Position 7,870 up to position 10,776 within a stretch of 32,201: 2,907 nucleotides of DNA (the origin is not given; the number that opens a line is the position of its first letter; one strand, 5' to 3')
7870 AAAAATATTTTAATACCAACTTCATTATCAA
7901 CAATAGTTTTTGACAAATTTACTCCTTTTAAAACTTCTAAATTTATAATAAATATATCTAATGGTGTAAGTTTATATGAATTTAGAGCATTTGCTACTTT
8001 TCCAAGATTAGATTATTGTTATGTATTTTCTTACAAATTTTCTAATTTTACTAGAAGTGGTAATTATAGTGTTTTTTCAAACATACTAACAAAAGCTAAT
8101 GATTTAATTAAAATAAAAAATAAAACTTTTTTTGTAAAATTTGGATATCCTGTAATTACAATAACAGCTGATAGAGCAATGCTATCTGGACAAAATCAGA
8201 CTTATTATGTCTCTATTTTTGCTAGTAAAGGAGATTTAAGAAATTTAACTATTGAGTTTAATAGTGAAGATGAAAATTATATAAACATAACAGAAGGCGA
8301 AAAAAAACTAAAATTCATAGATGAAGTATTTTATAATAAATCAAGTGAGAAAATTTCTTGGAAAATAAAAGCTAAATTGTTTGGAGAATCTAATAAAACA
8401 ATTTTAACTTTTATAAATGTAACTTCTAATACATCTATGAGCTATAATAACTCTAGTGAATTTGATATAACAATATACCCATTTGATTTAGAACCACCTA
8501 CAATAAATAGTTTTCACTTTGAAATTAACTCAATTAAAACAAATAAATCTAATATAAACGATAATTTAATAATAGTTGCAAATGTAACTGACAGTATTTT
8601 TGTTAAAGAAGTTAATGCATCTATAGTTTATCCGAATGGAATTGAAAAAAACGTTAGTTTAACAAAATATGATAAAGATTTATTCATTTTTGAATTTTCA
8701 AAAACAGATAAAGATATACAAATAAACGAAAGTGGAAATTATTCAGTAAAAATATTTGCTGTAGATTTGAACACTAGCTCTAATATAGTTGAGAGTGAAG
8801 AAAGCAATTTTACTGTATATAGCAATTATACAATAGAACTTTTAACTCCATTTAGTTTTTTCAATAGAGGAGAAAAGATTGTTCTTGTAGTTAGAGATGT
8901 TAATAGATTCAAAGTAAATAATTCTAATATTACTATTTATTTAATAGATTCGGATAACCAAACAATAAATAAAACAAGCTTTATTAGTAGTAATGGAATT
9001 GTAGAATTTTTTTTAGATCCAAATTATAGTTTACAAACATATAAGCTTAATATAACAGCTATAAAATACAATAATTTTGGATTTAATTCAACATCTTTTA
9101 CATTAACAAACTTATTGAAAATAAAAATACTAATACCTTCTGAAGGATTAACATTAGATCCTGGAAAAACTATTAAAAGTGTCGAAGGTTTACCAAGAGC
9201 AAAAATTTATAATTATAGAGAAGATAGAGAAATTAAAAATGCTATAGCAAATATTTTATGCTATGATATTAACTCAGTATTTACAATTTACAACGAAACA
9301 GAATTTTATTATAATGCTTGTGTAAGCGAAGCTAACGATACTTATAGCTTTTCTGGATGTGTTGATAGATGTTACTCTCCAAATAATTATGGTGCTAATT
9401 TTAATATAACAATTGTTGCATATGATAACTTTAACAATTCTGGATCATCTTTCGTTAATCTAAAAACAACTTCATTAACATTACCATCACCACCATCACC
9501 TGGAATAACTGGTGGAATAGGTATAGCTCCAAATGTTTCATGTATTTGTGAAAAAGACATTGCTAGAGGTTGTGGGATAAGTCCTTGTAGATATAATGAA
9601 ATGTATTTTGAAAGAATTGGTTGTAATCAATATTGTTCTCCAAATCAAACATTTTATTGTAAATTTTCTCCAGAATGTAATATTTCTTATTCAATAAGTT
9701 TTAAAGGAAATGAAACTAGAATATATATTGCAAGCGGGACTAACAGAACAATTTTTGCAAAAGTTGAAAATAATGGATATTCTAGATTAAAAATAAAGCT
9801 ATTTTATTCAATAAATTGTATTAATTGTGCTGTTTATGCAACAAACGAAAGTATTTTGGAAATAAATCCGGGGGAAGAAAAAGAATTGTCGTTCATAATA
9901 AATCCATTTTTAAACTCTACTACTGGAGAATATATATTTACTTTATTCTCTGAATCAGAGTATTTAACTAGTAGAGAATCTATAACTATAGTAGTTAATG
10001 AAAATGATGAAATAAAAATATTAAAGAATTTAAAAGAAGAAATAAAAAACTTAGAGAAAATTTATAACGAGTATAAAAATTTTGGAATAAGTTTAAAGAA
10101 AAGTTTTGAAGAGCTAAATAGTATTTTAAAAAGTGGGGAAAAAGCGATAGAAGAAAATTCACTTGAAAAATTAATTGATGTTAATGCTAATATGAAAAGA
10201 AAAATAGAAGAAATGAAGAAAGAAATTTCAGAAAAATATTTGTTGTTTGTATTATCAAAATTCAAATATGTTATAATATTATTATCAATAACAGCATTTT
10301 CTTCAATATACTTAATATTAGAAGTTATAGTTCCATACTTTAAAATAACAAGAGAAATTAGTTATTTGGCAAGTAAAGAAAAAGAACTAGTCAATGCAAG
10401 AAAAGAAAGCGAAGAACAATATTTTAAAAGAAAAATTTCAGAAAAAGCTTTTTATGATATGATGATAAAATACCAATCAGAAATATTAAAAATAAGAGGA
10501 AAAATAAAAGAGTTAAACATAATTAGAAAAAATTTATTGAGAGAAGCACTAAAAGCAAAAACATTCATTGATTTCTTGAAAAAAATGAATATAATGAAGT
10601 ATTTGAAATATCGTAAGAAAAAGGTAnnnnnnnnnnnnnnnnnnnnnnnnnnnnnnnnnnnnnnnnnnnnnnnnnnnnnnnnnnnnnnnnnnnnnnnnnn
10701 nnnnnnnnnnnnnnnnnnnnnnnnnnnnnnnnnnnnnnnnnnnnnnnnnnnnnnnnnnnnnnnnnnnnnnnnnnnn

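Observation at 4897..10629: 1910-aa sequon-saturated surface protein with a transmembrane anchor and cytoplasmic tail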

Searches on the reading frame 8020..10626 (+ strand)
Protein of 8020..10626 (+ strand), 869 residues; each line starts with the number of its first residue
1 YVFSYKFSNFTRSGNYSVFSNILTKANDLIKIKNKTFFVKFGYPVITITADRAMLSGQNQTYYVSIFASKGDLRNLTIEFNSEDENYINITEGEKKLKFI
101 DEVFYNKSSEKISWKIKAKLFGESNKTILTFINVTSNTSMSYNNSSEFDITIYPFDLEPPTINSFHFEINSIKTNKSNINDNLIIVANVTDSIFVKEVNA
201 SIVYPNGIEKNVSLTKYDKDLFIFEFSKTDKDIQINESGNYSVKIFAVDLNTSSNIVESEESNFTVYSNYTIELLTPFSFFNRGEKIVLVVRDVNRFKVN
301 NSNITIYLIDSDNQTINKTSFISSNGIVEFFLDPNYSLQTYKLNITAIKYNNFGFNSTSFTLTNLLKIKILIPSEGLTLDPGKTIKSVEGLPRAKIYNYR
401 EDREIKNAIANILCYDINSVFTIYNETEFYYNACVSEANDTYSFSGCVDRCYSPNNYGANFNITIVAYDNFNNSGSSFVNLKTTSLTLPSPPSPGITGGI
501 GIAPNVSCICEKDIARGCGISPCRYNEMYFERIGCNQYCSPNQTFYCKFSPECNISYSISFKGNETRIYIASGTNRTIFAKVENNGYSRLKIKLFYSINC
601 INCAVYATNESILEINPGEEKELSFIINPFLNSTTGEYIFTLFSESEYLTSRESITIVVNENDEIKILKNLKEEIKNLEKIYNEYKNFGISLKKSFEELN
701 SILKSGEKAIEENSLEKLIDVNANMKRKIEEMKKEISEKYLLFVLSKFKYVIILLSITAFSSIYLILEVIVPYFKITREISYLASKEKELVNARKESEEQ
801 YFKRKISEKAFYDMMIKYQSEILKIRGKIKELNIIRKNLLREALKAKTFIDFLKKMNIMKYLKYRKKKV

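Call 63: predict_structure(alignment_id=A4)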
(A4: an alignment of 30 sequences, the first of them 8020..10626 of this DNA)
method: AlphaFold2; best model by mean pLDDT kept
length: 869 residues; sequences in the alignment: 30
mean_pLDDT: 82.2   pTM: 0.45
mean pLDDT of the five models: 82.2, 80.7, 80.4, 80.4, 79.6
residues with pLDDT >= 90: 244; 70-90: 516; 50-70: 51; < 50: 58
segments of 3 or more residues with pLDDT < 50: 422-447, 487-507, 861-869
pLDDT, mean of each block of 10 residues (from residue 1): 71 84 78 81 88 87 90 90 87 84 83 91 89 84 86 87 93 93 94 88 93 89 90 90 93 77 96 90 93 93 93 88 90 91 94 94 91 80 66 80 79 65 39 39 46 81 84 89 64 45 51 77 76 76 75 75 75 88 83 86 82 82 89 88 81 88 91 89 86 79 90 89 91 87 86 83 84 87 89 86 84 88 90 86 77 64 42
secondary structure, 60 per line:
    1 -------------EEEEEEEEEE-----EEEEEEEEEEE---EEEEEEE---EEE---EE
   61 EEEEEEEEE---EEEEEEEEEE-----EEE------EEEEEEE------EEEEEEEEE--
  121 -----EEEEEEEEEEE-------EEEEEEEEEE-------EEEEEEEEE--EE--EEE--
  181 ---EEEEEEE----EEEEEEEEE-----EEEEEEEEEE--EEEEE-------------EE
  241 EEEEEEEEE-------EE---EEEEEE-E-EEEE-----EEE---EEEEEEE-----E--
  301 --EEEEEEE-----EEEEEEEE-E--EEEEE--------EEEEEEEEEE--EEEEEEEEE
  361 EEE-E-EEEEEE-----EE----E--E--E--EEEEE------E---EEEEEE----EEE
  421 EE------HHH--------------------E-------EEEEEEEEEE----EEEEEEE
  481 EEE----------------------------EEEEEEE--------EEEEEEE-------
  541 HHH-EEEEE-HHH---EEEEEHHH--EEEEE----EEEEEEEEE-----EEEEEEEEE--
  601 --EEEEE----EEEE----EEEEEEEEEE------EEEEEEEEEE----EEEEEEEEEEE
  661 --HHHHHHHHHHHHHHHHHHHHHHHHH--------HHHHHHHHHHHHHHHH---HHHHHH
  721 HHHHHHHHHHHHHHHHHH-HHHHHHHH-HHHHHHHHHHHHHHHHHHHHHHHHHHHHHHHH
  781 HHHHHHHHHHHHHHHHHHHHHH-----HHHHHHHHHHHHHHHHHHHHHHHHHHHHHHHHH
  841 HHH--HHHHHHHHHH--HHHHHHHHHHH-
elements in order (helices of 4 or more, strands of 3 or more residues): E14-23 E29-39 E43-49 E53-55 E59-69 E73-82 E88-90 E97-103 E110-118 E126-136 E144-153 E161-169 E176-178 E184-190 E195-203 E209-218 E221-225 E239-249 E262-267 E271-274 E280-282 E286-292 E303-309 E315-322 E327-331 E340-349 E352-363 E367-372 E393-397 E408-413 E418-422 E460-469 E474-483 E512-518 E527-533 E545-549 E557-561 E567-571 E576-584 E590-598 E603-607 E612-615 E620-629 E636-645 E650-660 H663-687 H696-711 H715-738 H740-747 H749-802 H808-843 H846-855 H858-868

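Call 67: fold_search(model_id=the predicted structure, library=pdb)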
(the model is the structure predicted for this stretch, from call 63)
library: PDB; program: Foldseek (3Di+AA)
matches with E <= 10: 1676; with E <= 0.001: 661
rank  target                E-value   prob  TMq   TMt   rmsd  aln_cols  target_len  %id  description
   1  6h04_A                4.8e-20  1.00  0.17  0.13  43.1       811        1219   10  Closed conformation of the Membrane Attack Complex (released 2018-12-19)
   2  5a42                  1.1e-19  1.00  0.11  0.07  37.5       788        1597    9  Cryo-EM single particle 3D reconstruction of the native conformation of E. coli alpha-2-macroglobulin (ECAM) (released 2015-07-29)
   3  9u5z_E                1.3e-19  1.00  0.15  0.10  43.1       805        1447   10  C3 convertases zymogen C4b2 in activation state (released 2026-01-14)
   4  6h03_A                3.0e-19  1.00  0.17  0.13  43.2       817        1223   10  OPEN CONFORMATION OF THE MEMBRANE ATTACK COMPLEX (released 2018-12-19)
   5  4u4j                  5.5e-19  1.00  0.11  0.07  37.5       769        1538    9  Crystal structure of Salmonella alpha-2-macroglobulin mutant Y1175G (released 2014-09-17)
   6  4u48                  7.9e-19  1.00  0.11  0.07  37.4       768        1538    9  Crystal structure of Salmonella alpha-2-macroglobulin (released 2014-09-17)
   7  9u61_E                1.6e-18  1.00  0.18  0.11  44.5       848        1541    9  CP/MBL pathways C3 convertase C4b2a and C3 complex (released 2026-01-14)
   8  9fx2                  1.6e-18  1.00  0.13  0.10  31.1       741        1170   11  Structure of methylamine activated CD109 (released 2025-03-19)
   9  9u62_E                2.5e-18  1.00  0.16  0.11  43.3       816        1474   10  AP pathways C3 convertase C3bBbP and C3 complex (released 2026-01-14)
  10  3cu7_B                8.6e-18  1.00  0.16  0.11  43.4       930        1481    8  Human Complement Component 5 (released 2008-06-10)
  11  8uin_A                1.4e-17  1.00  0.16  0.20  30.4       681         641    9  Structure of the C3bBb-albicin complex (released 2024-05-08)
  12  7som_D                1.4e-17  1.00  0.11  0.07  43.0       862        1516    8  Ciliary C2 central pair apparatus isolated from Chlamydomonas reinhardtii (released 2022-04-13)
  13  8uin_G                1.6e-17  1.00  0.16  0.20  30.5       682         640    9  Structure of the C3bBb-albicin complex (released 2024-05-08)
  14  3cu7_A                2.4e-17  1.00  0.16  0.10  46.6       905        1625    9  Human Complement Component 5 (released 2008-06-10)
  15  7s64_A                4.1e-17  1.00  0.17  0.12  46.2       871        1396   10  Intermediate-form oocyte/egg Alpha-2-Macroglobulin (A2Moo) tetramer (released 2022-01-05)
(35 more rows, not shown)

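Call 86: search_solved_structures(query=A4, max_evalue=0.1)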
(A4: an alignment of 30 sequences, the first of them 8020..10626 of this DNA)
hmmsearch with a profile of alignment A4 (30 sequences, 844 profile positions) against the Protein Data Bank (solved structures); distinct sequences matched with E-value up to 0.1: 6.
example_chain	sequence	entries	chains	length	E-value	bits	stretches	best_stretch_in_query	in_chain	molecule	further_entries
2yn3_A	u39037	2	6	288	0.0049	18.2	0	185-254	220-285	PUTATIVE INNER MEMBRANE PROTEIN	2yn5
5iuc_A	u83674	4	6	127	0.011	17.1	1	151-244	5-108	Platelet binding protein GspB | Platelet binding protein GspB - Siglec domain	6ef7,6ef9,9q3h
1wpa_A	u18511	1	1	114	0.029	15.7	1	620-701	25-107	Occludin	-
2dq3_A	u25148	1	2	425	0.034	15.4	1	628-682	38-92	Seryl-tRNA synthetase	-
3g7c_A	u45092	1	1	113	0.035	15.4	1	620-701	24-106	Occludin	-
1xaw_A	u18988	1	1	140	0.089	14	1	620-701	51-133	Occludin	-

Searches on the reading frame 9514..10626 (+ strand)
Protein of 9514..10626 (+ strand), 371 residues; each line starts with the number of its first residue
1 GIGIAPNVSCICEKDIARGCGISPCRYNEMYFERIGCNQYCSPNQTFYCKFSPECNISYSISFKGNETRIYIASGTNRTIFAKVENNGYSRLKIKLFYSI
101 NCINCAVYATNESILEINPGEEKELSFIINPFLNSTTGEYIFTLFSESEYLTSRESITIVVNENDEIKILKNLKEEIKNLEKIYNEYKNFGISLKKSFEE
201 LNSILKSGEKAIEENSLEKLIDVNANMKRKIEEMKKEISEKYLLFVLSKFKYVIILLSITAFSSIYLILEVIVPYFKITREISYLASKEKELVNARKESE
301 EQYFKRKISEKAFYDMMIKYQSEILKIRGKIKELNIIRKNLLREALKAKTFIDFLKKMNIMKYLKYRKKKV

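Call 30: search_protein_representatives(protein=window:9514-10626:+)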
Query: 371 residues. Proteins with E-value up to 0.001 (for the whole library): 175; up to 1e-10: 137; up to 1e-30: 8. The best 150 are listed.
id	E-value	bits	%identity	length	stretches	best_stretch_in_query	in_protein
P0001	2.3e-230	780.2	100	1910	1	1-371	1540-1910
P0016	4.7e-121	420.8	54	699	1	9-371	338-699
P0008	1.1e-35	140.2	32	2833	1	3-358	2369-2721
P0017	5.7e-34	134.5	29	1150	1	2-355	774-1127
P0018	1.4e-32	129.9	32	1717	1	2-356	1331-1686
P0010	2.1e-31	126.0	32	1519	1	13-365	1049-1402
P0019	3.9e-31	125.1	26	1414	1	3-358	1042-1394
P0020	4.2e-31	125.1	27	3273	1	6-358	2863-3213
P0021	1.3e-30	123.5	30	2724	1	8-354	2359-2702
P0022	2.2e-29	119.4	29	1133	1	36-356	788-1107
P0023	4.0e-29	118.6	32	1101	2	6-350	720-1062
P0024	9.9e-29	117.3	27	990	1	6-356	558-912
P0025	4.8e-28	115.0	27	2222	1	9-343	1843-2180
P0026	3.9e-27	112.0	30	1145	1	7-356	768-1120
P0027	4.9e-27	111.7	29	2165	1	5-347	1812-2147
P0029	5.9e-27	111.4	27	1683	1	8-354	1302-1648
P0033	4.2e-26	108.6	28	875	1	7-343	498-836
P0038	3.0e-24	102.5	27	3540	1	5-357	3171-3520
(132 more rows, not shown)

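Call 59: search_solved_structures(query=A3, max_evalue=1)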
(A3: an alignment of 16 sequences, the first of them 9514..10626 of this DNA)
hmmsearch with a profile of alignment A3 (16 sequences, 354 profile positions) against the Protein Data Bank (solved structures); distinct sequences matched with E-value up to 1: 18.
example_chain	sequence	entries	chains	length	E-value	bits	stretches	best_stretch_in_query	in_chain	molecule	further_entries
2qsv_A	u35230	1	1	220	0.028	16.5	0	53-117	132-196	Uncharacterized protein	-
4pxt_A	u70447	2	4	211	0.079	15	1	123-173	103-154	Bipolar kinesin KRP-130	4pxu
7tbo_A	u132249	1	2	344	0.11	14.6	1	148-207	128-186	D12 LOV2-DARPin fusion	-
3hd7_A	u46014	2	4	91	0.12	14.4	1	186-247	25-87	Vesicle-associated membrane protein 2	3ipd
7tbn_A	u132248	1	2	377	0.26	13.3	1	141-207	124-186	D11 LOV2-DARPin fusion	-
2lxy_A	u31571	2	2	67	0.32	13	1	128-185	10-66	2-mercaptophenol-alpha3C | 4-mercaptophenol-alpha3C protein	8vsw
8qox_B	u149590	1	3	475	0.41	12.7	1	101-242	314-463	Conserved membrane protein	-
2kog_A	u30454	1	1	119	0.43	12.6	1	191-247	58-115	Vesicle-associated membrane protein 2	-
1lq7_A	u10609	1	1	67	0.44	12.6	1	128-185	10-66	Alpha3W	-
8jmw_A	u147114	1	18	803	0.46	12.5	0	55-146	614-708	S8 family serine peptidase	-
2dq3_A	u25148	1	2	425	0.58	12.2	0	137-185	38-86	Seryl-tRNA synthetase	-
2mi7_A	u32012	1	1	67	0.6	12.1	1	128-185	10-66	de novo protein a3Y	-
6v3p_C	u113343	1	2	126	0.63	12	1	38-141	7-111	IgA FC receptor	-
1l8d_A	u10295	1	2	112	0.7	11.9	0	128-219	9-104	DNA double-strand break repair rad50 ATPase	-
3g7c_A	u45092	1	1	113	0.73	11.8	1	140-212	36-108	Occludin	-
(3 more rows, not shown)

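Call 60: search_protein_families(library=pfam, alignment_id=A3, max_evalue=0.01)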
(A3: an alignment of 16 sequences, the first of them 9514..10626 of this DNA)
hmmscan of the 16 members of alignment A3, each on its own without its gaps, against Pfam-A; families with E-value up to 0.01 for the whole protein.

A. member 1, window:9514-10626:+ (371 aa): 2 families
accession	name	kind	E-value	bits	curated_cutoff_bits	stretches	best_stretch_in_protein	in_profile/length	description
PF15862.10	Coilin_N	-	0.0064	16.8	32.9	1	141-190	48-97/139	Coilin N-terminus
PF16046.10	FAM76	-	0.0069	16.3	28.5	1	157-240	206-285/298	FAM76 protein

B. families by the number of members that match (of 16 scanned): 7 families
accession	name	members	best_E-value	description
PF22544.2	HYDIN_VesB_CFA65-like_Ig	2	0.005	HYDIN/CFA65/VesB-like, Ig-like domain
PF08898.15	DUF1843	1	0.00025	Domain of unknown function (DUF1843)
PF23831.1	DUF7201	1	0.001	Coiled-coil region of unknown function (DUF7201)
PF23619.1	Ig_VWA7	1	0.003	VWA7 Ig-like domain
PF15862.10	Coilin_N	1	0.0064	Coilin N-terminus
PF16046.10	FAM76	1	0.0069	FAM76 protein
PF10107.15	Endonuc_Holl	1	0.0078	Endonuclease related to archaeal Holliday junction resolvase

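Call 91: search_protein_families(library=pfam, proteins=[P0017, P0019, P0022, P0024, P0025, P0029, P0033], max_evalue=0.0001)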
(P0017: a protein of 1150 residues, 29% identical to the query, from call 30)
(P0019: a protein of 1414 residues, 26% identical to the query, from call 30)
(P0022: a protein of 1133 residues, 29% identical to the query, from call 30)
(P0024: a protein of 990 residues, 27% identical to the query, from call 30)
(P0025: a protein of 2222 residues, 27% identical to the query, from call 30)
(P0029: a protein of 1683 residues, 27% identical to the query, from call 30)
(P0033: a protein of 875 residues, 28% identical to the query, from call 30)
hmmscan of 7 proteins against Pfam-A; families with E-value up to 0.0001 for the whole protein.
P0017 (1150 aa): 0 families

P0019 (1414 aa): 0 families

P0022 (1133 aa): 0 families

P0024 (990 aa): 0 families

P0025 (2222 aa): 2 families
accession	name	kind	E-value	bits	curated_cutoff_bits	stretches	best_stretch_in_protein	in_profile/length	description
PF19077.6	Big_13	-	3.5e-07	31.1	27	0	456-534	22-94/102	Bacterial Ig-like domain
PF17957.7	Big_7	-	9.1e-06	26.7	24.1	0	639-704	1-60/70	Bacterial Ig domain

P0029 (1683 aa): 0 families

P0033 (875 aa): 0 families

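Call 92: search_protein_families(library=pfam, proteins=[P0020, P0038, P0021], max_evalue=0.0001)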
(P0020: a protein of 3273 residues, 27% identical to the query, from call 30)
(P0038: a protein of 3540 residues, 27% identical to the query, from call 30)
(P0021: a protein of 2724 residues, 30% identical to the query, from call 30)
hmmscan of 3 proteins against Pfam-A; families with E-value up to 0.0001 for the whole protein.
P0020 (3273 aa): 5 families
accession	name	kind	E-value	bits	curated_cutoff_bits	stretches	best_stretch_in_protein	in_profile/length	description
PF19077.6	Big_13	-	4.7e-48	162.3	27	1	1585-1669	19-102/102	Bacterial Ig-like domain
PF17957.7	Big_7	-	1.4e-30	106.1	24.1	2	1781-1853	1-68/70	Bacterial Ig domain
PF13750.12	Big_3_3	-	8.9e-15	55.1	27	0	1837-1881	3-48/157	Bacterial Ig-like domain (group 3)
PF12245.14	Big_3_2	-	1e-06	29.3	23.3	0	2610-2629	94-113/122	Bacterial Ig-like domain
PF07495.19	Y_Y_Y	-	1.7e-05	25.1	26.6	0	730-786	17-64/65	Y_Y_Y domain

P0038 (3540 aa): 4 families
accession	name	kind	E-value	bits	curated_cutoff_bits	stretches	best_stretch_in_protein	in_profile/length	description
PF05048.19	NosD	-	1.2e-62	211.6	23.6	5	1075-1255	38-212/212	Periplasmic copper-binding protein (NosD)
PF13229.12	Beta_helix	-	5.5e-36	124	25.9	5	1077-1230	2-153/158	Right handed beta helix region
PF19077.6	Big_13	-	1.9e-17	64.1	27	1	1886-1951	31-101/102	Bacterial Ig-like domain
PF13620.12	CarboxypepD_reg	-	4.6e-05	24.1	32.3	0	50-124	6-68/82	Carboxypeptidase regulatory-like domain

P0021 (2724 aa): 2 families
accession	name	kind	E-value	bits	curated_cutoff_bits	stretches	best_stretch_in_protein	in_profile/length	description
PF19077.6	Big_13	-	4.3e-08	34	27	0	765-800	65-101/102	Bacterial Ig-like domain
PF17957.7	Big_7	-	7e-05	23.8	24.1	1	598-673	1-69/70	Bacterial Ig domain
